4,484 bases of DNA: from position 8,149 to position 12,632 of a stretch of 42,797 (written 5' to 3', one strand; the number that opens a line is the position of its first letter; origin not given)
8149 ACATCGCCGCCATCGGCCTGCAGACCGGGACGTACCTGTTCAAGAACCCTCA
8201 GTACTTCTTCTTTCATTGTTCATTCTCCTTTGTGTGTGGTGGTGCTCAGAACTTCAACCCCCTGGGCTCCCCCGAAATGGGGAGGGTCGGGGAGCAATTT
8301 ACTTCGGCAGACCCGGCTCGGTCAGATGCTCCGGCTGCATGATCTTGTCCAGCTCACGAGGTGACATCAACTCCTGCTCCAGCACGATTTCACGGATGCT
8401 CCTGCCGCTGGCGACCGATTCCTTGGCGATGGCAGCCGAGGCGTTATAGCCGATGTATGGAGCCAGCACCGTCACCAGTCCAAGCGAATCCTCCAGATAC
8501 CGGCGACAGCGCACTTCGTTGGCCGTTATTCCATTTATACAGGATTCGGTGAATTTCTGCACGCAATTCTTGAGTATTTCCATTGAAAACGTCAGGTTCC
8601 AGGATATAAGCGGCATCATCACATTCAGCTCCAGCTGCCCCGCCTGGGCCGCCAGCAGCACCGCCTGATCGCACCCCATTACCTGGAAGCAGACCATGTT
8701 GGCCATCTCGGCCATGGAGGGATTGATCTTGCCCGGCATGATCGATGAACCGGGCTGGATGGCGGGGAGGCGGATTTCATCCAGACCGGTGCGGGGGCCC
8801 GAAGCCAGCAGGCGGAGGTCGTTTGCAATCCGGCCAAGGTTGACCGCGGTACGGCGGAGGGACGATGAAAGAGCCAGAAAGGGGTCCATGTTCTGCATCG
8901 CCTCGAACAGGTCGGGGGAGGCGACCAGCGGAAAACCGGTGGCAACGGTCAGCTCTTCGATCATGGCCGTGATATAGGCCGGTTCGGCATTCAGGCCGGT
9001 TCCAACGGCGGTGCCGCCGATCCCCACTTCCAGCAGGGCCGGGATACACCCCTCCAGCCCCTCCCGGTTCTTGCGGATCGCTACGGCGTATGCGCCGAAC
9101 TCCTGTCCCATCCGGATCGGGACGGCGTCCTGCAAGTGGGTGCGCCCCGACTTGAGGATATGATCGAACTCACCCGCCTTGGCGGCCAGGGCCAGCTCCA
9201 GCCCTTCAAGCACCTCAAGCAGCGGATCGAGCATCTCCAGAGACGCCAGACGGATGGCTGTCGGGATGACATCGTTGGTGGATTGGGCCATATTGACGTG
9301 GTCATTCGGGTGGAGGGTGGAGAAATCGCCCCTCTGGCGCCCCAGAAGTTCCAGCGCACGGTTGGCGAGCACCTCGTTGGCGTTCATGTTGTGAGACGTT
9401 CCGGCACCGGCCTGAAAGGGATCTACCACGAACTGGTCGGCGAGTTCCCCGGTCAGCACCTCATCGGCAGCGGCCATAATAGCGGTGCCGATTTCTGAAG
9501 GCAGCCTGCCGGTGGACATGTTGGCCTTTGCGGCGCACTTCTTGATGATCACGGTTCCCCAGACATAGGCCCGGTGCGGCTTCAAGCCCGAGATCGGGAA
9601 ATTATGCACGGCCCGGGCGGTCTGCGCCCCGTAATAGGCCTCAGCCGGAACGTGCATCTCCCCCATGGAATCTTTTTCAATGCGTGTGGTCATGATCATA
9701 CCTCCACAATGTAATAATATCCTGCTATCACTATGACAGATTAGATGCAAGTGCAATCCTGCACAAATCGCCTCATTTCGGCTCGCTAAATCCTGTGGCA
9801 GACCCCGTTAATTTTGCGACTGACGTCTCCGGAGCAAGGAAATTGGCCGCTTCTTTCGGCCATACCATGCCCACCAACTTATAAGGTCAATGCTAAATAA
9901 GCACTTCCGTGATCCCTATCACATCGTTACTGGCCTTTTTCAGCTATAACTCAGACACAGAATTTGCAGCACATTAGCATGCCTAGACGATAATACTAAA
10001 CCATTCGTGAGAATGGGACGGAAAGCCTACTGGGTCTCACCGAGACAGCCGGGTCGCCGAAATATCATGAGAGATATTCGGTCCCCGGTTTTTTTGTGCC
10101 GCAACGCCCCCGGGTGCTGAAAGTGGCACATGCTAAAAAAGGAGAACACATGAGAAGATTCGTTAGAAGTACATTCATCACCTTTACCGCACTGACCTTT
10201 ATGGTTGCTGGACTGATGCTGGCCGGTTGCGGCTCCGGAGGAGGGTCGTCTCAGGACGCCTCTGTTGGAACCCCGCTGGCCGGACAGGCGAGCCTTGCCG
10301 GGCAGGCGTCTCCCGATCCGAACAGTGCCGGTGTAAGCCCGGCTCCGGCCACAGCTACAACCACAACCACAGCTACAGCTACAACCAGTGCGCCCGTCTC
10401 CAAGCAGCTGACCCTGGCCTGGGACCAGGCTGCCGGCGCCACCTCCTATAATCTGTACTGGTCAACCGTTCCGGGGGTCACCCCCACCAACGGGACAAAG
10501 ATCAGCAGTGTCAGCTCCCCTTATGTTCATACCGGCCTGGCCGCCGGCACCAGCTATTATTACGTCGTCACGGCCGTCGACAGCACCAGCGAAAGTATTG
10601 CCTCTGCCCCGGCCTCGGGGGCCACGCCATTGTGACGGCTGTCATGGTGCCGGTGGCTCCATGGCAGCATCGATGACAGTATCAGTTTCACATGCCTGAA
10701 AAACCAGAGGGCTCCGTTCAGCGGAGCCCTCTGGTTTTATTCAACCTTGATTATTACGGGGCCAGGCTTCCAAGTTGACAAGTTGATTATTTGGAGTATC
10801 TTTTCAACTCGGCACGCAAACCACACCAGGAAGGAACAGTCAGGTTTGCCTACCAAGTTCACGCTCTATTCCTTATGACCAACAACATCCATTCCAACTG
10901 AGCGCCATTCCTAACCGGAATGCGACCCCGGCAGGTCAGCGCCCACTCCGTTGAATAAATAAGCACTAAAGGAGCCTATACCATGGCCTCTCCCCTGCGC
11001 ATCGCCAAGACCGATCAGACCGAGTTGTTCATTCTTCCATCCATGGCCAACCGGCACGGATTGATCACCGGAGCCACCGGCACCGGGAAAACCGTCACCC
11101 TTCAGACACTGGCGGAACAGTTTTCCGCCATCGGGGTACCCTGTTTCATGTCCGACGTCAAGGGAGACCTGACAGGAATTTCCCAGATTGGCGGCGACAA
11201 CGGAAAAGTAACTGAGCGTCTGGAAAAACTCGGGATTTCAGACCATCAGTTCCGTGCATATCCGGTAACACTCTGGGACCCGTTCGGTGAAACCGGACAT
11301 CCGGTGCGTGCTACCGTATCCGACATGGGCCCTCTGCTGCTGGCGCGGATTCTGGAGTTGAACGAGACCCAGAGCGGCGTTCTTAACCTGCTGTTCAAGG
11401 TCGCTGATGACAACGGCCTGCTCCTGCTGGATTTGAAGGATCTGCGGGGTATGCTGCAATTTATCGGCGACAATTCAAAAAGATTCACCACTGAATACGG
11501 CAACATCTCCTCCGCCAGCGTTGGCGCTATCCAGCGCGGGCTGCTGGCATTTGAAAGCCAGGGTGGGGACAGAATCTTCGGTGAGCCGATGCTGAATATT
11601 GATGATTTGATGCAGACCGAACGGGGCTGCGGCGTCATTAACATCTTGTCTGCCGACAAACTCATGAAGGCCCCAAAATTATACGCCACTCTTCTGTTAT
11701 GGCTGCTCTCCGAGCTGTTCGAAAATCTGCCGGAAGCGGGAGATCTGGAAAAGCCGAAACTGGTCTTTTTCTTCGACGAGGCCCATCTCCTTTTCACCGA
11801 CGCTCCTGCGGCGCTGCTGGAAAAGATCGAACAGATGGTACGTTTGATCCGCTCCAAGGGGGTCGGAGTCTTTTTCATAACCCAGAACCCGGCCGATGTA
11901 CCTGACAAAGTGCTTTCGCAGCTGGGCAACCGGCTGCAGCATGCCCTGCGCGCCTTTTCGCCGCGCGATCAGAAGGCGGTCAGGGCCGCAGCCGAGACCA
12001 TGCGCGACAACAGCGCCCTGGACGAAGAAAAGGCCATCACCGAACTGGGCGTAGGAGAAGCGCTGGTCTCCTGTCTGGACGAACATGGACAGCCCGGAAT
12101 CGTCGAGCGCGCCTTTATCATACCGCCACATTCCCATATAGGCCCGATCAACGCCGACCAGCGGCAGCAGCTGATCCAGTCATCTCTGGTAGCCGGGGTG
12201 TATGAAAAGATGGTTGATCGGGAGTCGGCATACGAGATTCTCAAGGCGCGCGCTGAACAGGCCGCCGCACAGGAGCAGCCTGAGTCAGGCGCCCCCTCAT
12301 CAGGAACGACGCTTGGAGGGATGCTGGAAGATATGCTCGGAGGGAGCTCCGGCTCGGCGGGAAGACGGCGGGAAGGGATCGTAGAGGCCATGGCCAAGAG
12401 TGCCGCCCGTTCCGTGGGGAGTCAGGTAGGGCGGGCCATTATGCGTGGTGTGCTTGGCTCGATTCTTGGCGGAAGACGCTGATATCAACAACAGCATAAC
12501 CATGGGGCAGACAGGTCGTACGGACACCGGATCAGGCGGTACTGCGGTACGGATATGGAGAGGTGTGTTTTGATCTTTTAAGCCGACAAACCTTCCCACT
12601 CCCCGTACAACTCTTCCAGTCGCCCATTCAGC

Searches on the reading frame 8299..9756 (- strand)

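Call 11: search_protein_families(library=pfam, proteins=[window:8299-9756:-])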
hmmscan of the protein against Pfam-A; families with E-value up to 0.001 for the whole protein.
window:8299-9756:- (485 aa): 2 families
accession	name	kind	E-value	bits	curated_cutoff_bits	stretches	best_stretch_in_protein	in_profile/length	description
PF00206.25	Lyase_1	-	1e-91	308.1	27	1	32-361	1-312/312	Lyase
PF10415.14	FumaraseC_C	-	3.9e-20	72.5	32.5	1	427-479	1-53/54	Fumarase C C-terminus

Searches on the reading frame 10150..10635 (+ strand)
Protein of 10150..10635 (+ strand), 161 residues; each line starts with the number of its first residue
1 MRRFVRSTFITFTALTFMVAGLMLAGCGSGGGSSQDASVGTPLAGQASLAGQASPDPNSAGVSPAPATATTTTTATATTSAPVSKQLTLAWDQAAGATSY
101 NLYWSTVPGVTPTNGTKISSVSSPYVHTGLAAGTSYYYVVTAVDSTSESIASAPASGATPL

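Call 9: find_encoding_contigs(protein=window:10150-10635:+, flank=3000, max_places=10)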
Protein window:10150-10635:+ (161 aa): no gene with exactly this product is on record in the collection.

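Call 11: search_protein_families(library=pfam, proteins=[window:10150-10635:+])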
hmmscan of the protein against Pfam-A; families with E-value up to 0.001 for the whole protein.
window:10150-10635:+ (161 aa): 1 family
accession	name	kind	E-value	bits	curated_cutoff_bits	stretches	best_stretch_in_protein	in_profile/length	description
PF00041.27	fn3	-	0.0003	21.4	25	1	84-156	13-82/84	Fibronectin type III domain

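Call 24: find_homologous_proteins(query=window:10150-10635:+, max_evalue=0.001)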
Query window:10150-10635:+ (161 aa): 83 proteins with E <= 0.001 among 1227 candidates.
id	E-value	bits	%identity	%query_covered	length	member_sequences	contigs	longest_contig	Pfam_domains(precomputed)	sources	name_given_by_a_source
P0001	3.3e-70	253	70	65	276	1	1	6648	PF16655.13,PF25059.2,PF24489.2,PF25833.1,PF21910.3,PF00041.28,PF16656.12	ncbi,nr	ncbi:MAG: fibronectin type III domain-containing protein, partial [Desulfuromonadaceae bacterium]|nr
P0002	4.6e-64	233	50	99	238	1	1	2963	PF00041.28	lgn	-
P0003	2.5e-57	211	60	48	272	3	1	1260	PF21910.3,PF00041.28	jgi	jgi:fibronectin type 3 domain-containing protein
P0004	1.4e-47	180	62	100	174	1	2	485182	PF00041.28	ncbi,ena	-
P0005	4.6e-47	178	60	100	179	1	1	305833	PF00041.28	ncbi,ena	-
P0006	5.9e-43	165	64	99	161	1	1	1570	-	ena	-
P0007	1.1e-41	160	63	100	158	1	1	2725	-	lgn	-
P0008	1.2e-41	160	64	89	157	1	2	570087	PF00041.28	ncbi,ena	-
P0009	3.0e-41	159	57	100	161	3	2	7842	-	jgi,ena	-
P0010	1.6e-40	157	57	89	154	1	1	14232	PF00041.28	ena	-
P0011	2.5e-40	156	59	100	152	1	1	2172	PF00041.28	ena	-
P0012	5.2e-39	152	61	88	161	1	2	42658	PF00041.28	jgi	jgi:fibronectin type 3 domain-containing protein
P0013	2.4e-38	150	58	100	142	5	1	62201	PF00041.28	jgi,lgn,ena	-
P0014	1.3e-37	147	58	88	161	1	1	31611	PF00041.28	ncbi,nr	ncbi:MAG: hypothetical protein PHH91_10660 [Desulfuromonadaceae bacterium]|nr:hypothetical protein [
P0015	3.0e-37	146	41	95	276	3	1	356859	PF24489.2,PF00041.28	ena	-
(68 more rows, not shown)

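Call 26: find_related_loci(query=A1, collection=genome_contigs, flank=3000)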
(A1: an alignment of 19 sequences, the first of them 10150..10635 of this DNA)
Query A1 (161 aa) in genome_contigs; peptide patterns used: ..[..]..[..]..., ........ (x = any residue, [..] = any of these).
600 stretches matched a pattern (row limit reached: there are more); 367 encode a relative of the query (tblastn E <= 1e-3); the best 80 are kept; 79 distinct loci.
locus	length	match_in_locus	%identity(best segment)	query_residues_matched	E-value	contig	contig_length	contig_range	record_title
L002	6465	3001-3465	59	1-161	4e-33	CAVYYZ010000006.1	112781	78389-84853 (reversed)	MAG: uncultured delta proteobacterium isolate MFD02832.bin.2.134 genome assembly, contig: contig_19657, whole genome sho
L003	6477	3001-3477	70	58-161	1e-30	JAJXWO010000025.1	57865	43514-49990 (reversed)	MAG: Deltaproteobacteria bacterium isolate BP5.bin86 NODE_804_length_57865_cov_1.682012, whole genome shotgun sequence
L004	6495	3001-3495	64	82-156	2e-25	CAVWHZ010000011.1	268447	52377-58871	MAG: uncultured delta proteobacterium isolate MFD01476.bin.2.127 genome assembly, contig: contig_48127, whole genome sho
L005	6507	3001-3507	63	58-160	2e-24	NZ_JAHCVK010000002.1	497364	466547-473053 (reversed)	Geomobilimonas luticola strain JCM 17780 NODE_2_length_497364_cov_218.462986, whole genome shotgun sequence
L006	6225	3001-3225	64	86-161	6e-24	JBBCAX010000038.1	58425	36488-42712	Deltaproteobacteria bacterium TL4 17951C00038.1, whole genome shotgun sequence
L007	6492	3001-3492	61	45-160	1e-23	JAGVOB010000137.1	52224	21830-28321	MAG: Candidatus Omnitrophota bacterium isolate DeMMO3_15 c_000000024452, whole genome shotgun sequence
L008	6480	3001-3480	52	58-155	2e-23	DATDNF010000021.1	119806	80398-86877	MAG TPA_asm: Geobacteraceae bacterium isolate SMAG_U430 k141_1250785, whole genome shotgun sequence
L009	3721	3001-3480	68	84-148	4e-23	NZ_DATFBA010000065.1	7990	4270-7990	MAG: Geomonas sp. isolate SMAG_U8516 k141_616338, whole genome shotgun sequence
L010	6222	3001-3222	57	84-157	6e-23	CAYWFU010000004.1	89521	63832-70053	MAG TPA_asm: uncultured bacterium isolate binchicken_co232_183 genome assembly, contig: NODE_376_length_89521_cov_8.3069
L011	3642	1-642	60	84-158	2e-22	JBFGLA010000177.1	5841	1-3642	MAG: Burkholderiales bacterium isolate Mix_sand03.2021.01.D.70 k141_2091698_length_5841_cov_11.0000, whole genome shotgu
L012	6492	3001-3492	62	84-152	4e-22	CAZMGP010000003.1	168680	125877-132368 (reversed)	MAG TPA_asm: uncultured Enterobacteriaceae bacterium isolate SRP093762_co1_12 genome assembly, contig: NODE_40_length_16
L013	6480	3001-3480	47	51-156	5e-22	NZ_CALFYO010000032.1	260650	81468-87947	MAG: uncultured Piscinibacter sp. isolate SRR6227243_bin.58_CONCOCT_v1.1_MAG ERZ795105.89, whole genome shotgun sequence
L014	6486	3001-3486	51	58-150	6e-22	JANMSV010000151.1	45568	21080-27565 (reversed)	MAG: Betaproteobacteria bacterium isolate SOY_29_metabat_341 SOY_29_k141_767386, whole genome shotgun sequence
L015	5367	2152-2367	58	86-157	1e-21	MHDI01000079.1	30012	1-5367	MAG: Nitrospinae bacterium RIFCSPHIGHO2_02_FULL_39_82 rifcsphigho2_02_scaffold_5143, whole genome shotgun sequence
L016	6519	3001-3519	61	86-160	2e-21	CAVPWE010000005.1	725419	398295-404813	MAG: uncultured delta proteobacterium isolate MFD00032.bin.1.44 genome assembly, contig: contig_46519, whole genome shot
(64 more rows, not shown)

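Call 36: find_encoding_contigs(protein=P0004, flank=2500, max_places=3)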
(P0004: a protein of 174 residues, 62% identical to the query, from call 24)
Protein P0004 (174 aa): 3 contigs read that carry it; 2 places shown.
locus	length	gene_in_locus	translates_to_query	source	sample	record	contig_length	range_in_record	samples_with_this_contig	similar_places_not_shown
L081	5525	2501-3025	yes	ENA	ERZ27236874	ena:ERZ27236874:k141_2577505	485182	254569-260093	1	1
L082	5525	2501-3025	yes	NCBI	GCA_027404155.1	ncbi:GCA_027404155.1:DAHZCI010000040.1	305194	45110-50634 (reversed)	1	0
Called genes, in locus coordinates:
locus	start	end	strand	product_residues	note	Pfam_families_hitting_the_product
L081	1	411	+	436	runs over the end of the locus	PF01964:ThiC_Rad_SAM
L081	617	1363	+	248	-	PF02654:CobS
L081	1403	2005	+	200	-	PF00300:His_Phos_1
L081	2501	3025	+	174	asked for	PF00041:fn3 (weak)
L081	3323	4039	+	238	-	-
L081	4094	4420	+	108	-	PF01844:HNH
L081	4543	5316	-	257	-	PF11306:DUF3108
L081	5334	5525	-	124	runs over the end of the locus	-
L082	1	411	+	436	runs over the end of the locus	PF01964:ThiC_Rad_SAM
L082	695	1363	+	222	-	PF02654:CobS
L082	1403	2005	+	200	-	PF00300:His_Phos_1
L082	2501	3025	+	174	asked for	PF00041:fn3 (weak)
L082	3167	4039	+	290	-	-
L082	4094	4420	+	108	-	PF01844:HNH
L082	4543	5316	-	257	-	PF11306:DUF3108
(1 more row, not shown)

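Call 37: find_encoding_contigs(protein=P0012, flank=2500, max_places=3)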
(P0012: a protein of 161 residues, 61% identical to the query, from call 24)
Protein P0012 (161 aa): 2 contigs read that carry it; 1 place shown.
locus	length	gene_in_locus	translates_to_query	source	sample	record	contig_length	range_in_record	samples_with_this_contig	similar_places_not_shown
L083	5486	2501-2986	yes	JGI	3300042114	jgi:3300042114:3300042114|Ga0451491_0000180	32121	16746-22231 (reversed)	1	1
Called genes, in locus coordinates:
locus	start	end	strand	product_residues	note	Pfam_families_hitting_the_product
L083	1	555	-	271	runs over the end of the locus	PF02535:Zip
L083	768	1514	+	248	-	PF02654:CobS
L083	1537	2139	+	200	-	PF00300:His_Phos_1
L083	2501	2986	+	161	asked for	PF00041:fn3 (weak)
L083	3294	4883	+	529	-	PF00041:fn3 (weak), PF16656:Pur_ac_phosph_N (faint), PF24489:Ig_J_second (faint), PF25059:FN3_DSCAM-DSCAML_C (faint), PF00041:fn3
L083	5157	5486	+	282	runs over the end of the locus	-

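Call 38: find_encoding_contigs(protein=P0013, flank=2500, max_places=3)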
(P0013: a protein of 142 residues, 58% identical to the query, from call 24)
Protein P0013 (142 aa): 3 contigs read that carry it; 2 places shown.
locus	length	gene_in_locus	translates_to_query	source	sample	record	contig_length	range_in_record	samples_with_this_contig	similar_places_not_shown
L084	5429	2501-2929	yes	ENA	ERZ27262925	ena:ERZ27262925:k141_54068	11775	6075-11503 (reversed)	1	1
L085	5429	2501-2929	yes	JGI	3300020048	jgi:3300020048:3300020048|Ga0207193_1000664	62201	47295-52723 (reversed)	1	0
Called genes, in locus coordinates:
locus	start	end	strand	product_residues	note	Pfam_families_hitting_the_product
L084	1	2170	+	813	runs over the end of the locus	?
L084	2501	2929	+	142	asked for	PF00041:fn3 (weak)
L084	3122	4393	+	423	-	PF00012:HSP70, PF06723:MreB_Mbl (weak), PF00012:HSP70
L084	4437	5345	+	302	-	PF02558:ApbA, PF08546:ApbA_C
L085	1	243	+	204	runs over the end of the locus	-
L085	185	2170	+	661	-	-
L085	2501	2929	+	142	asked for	PF00041:fn3 (weak)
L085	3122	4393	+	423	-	PF00012:HSP70, PF06723:MreB_Mbl (weak), PF00012:HSP70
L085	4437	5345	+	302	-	PF02558:ApbA, PF08546:ApbA_C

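Call 39: find_encoding_contigs(protein=P0014, flank=2500, max_places=3)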
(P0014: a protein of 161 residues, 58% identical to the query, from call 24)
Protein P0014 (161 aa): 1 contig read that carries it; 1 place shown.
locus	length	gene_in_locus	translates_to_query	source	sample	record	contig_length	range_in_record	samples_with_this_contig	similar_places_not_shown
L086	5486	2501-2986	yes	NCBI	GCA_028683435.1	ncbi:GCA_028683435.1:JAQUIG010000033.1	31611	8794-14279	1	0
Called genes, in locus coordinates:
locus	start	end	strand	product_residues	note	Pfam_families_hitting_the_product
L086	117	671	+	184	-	PF09335:VTT_dom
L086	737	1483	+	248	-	PF02654:CobS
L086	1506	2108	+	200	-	PF00300:His_Phos_1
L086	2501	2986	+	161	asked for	PF00041:fn3 (weak)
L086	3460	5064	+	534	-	PF00041:fn3 (weak), PF24489:Ig_J_second (faint), PF16656:Pur_ac_phosph_N (faint), PF25059:FN3_DSCAM-DSCAML_C (faint), PF00041:fn3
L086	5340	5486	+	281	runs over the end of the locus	-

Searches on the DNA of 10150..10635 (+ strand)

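Call 28: search_rna_families(sources=[L002, L003, L004, L005, L008, L009, L016, L017, L018, L020, L025, L029, L030, L035, L037, L041, L043, L045, L060, L071], threshold=gathering, show_alignments=0)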
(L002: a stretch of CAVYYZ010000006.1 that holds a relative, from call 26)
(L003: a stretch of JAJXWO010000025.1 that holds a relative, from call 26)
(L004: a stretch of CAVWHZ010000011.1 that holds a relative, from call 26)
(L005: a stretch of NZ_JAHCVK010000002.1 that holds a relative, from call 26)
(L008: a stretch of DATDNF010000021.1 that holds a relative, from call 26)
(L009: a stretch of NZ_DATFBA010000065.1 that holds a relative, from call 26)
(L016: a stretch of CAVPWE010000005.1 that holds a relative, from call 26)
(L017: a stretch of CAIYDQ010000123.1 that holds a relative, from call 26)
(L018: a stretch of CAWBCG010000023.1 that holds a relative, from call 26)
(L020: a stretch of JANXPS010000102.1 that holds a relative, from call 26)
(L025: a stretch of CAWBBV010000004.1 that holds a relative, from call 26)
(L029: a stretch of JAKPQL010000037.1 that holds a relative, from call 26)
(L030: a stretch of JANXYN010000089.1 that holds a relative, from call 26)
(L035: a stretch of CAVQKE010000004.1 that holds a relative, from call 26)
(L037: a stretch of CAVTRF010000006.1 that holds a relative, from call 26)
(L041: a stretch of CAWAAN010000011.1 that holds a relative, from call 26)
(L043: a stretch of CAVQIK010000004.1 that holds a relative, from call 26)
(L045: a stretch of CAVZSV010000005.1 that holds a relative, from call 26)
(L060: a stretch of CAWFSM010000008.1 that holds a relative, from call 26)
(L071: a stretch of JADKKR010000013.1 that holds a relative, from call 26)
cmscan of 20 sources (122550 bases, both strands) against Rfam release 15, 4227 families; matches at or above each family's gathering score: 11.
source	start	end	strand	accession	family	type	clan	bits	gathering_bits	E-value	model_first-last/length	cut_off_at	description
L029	92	164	-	RF00005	tRNA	Gene; tRNA;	CL00001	67.8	29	2.3e-12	1-71/71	no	tRNA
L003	6213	6287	-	RF01051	c-di-GMP-I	Cis-reg; riboswitch;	CL00126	53.3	35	2.6e-07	1-87/87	no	c-di-GMP-I riboswitch aptamer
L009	933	1009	+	RF01051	c-di-GMP-I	Cis-reg; riboswitch;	CL00126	46.7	35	1e-05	1-87/87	no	c-di-GMP-I riboswitch aptamer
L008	966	1041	+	RF01051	c-di-GMP-I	Cis-reg; riboswitch;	CL00126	46.3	35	1.4e-05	1-87/87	no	c-di-GMP-I riboswitch aptamer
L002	2836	2912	+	RF01051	c-di-GMP-I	Cis-reg; riboswitch;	CL00126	45.6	35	1.9e-05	1-87/87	no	c-di-GMP-I riboswitch aptamer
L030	1733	1808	+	RF01051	c-di-GMP-I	Cis-reg; riboswitch;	CL00126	45.4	35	2.2e-05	1-87/87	no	c-di-GMP-I riboswitch aptamer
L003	1227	1303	+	RF01051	c-di-GMP-I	Cis-reg; riboswitch;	CL00126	44.8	35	3e-05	1-87/87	no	c-di-GMP-I riboswitch aptamer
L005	4593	4669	+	RF01051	c-di-GMP-I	Cis-reg; riboswitch;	CL00126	44.5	35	3.7e-05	1-87/87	no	c-di-GMP-I riboswitch aptamer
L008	1159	1235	+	RF01051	c-di-GMP-I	Cis-reg; riboswitch;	CL00126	41.7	35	0.00018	1-87/87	no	c-di-GMP-I riboswitch aptamer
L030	1427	1502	+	RF01051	c-di-GMP-I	Cis-reg; riboswitch;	CL00126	40.3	35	0.00039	1-87/87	no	c-di-GMP-I riboswitch aptamer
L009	1161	1237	+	RF01051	c-di-GMP-I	Cis-reg; riboswitch;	CL00126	39.2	35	0.00071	1-87/87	no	c-di-GMP-I riboswitch aptamer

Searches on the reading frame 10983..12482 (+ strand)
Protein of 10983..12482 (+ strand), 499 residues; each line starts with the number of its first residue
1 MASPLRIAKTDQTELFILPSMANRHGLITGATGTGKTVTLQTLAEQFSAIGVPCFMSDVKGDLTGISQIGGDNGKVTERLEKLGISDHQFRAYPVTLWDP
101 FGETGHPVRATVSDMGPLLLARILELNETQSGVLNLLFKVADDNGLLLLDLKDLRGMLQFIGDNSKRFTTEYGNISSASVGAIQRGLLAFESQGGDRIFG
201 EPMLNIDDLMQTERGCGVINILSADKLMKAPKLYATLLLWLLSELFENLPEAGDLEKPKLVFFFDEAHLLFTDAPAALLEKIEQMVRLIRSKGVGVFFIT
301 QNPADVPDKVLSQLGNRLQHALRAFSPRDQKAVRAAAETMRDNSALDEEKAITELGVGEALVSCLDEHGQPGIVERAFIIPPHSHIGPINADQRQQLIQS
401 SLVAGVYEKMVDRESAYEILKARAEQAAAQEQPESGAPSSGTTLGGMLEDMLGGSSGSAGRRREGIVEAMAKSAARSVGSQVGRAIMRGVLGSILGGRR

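Call 10: find_encoding_contigs(protein=window:10983-12482:+, flank=4000, max_places=10)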
Protein window:10983-12482:+ (499 aa): 1 contig read that carries it; 1 place shown.
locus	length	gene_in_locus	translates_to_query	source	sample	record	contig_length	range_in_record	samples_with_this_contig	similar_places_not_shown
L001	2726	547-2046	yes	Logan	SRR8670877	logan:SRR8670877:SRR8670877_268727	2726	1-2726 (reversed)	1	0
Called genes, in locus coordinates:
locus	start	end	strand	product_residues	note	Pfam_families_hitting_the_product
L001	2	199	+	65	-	?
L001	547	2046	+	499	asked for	PF01935:DUF87 (weak), PF05872:HerA_C, PF12846:AAA_10 (faint), PF13401:AAA_22 (faint)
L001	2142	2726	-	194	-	?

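Call 11: search_protein_families(library=pfam, proteins=[window:10983-12482:+])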
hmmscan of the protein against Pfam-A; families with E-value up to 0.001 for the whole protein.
window:10983-12482:+ (499 aa): 10 families
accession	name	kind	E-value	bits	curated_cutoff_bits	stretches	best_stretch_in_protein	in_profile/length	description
PF05872.18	HerA_C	-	8.5e-227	754.1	22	1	7-499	5-501/502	Helicase HerA-like C-terminal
PF13401.12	AAA_22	-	7.9e-07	29.9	27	0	23-48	5-30/130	AAA domain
PF01935.23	DUF87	-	1.6e-06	28.8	23.2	1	19-225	19-205/220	Helicase HerA, central domain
PF12846.13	AAA_10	-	3.3e-06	26.8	27.5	0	258-363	240-340/362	AAA-like domain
PF01580.24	FtsK_SpoIIIE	-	2.8e-05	24.1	24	1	11-43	28-59/221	FtsK/SpoIIIE family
PF00004.35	AAA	-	0.00021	22.2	21.2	0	27-60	2-32/131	ATPase family associated with various cellular activities (AAA)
PF09848.15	SLFN-g3_helicase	-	0.00021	21.1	24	0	27-47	5-25/354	Schlafen group 3, DNA/RNA helicase domain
PF04851.21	ResIII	-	0.00023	21.6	22.5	0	23-48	23-48/164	Type III restriction enzyme, res subunit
PF10412.15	TrwB_AAD_bind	-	0.00029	20.3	20.5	1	19-64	11-56/387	Type IV secretion-system coupling protein DNA-binding domain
PF13191.12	AAA_16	-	0.00059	20.8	32.6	0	24-48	25-49/167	AAA ATPase domain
